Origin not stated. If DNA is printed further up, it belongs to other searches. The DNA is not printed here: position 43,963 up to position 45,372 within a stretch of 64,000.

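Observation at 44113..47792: Tightly overlapped reverse-strand operon bioB - DIO-like selenoprotein - PhyH dioxygenase - APH-like kinase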

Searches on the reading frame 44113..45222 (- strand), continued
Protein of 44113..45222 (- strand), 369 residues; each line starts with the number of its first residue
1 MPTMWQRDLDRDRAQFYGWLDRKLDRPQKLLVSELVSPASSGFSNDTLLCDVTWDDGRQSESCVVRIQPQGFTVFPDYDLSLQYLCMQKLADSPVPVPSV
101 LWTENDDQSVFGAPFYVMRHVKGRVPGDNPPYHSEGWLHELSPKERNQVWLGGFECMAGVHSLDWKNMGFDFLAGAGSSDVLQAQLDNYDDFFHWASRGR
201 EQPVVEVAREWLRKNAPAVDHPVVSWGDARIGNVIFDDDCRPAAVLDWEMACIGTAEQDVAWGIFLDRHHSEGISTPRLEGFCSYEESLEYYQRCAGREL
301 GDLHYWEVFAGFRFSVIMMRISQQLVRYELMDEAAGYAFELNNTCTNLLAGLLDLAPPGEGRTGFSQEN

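Call 42: search_solved_structures(query=window:44113-45222:-, max_evalue=0.001)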
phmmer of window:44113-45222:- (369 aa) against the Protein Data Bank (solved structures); distinct sequences matched with E-value up to 0.001: 6.
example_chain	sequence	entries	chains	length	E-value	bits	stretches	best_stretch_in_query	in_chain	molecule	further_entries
9fsg_A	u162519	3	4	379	9.8e-50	172.7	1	7-328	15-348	Aminoglycoside phosphotransferase-like protein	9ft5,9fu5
3ats_A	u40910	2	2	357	1.2e-43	152.7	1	39-328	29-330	Putative uncharacterized protein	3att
9o56_A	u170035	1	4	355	3.6e-19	72.1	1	61-333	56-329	Aminoglycoside phosphotransferase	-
8v3v_A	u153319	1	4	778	2.4e-16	62.8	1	58-344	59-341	Acyl-Coenzyme A dehydrogenase family, member 11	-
3dxp_A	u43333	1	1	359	3.3e-16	62.4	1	77-326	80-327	putative acyl-CoA dehydrogenase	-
8v3u_A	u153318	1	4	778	2.8e-15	59.3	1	58-344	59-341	Acyl-Coenzyme A dehydrogenase family, member 11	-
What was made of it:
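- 44113..45222 (-): APH-fold kinase (369 aa), Rv3168-like subfamily. Its PDB matches are 9fsg at 1e-49, 3ats at 1e-43 and the ACAD11 kinase domain at 2e-16 (call 42).
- Closest known: Rv3168-like APH-fold kinases. Same: It matches 9fsg at E 1e-49 and 3ats at E 1e-43 (call 42).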

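Call 45: search_protein_families(library=ncbifam, proteins=[window:44113-45222:-], max_evalue=0.001)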
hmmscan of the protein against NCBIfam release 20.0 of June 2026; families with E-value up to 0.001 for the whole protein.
window:44113-45222:- (369 aa): 1 family
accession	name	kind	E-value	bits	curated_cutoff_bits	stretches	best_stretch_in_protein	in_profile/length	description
NF033068.1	APH_3p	equivalog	2.8e-05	23.7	205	1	60-261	34-213/255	APH(3') family aminoglycoside O-phosphotransferase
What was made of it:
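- On Aminoglycoside resistance kinase APH(3'): 23.7 bits against a cutoff of 205 (call 45).
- Closest known: Rv3168-like APH-fold kinases. Different: It is not an aminoglycoside-resistance APH(3'): 23.7 bits against a cutoff of 205 (call 45).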

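Call 64: search_protein_families(library=pfam, proteins=[L092:4861-5979:+, L094:4872-5981:+], max_evalue=0.01)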
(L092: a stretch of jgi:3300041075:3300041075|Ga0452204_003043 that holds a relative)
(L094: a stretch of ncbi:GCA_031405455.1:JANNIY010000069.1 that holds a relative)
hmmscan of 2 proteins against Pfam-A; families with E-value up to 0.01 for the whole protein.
L092:4861-5979:+ (372 aa): 4 families
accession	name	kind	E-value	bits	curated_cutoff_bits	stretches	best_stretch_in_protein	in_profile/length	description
PF11583.14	AurF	-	6.9e-05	22.6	29.6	1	79-268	52-244/282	P-aminobenzoate N-oxygenase AurF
PF05138.18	PaaA_PaaC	-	0.00094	18.9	28.5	1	179-267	105-191/263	Phenylacetic acid catabolic protein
PF00268.27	Ribonuc_red_sm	-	0.0029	17.5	33.6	0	177-257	146-229/281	Ribonucleotide reductase, small chain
PF11266.14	Ald_deCOase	-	0.0031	17.8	28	1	175-235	90-149/218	Long-chain fatty aldehyde decarbonylase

L094:4872-5981:+ (369 aa): 1 family
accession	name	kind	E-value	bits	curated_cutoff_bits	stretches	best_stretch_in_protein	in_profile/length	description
PF23212.2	DUF7064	-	0.0073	17.1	24.7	0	329-350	101-122/126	Domain of unknown function (DUF7064)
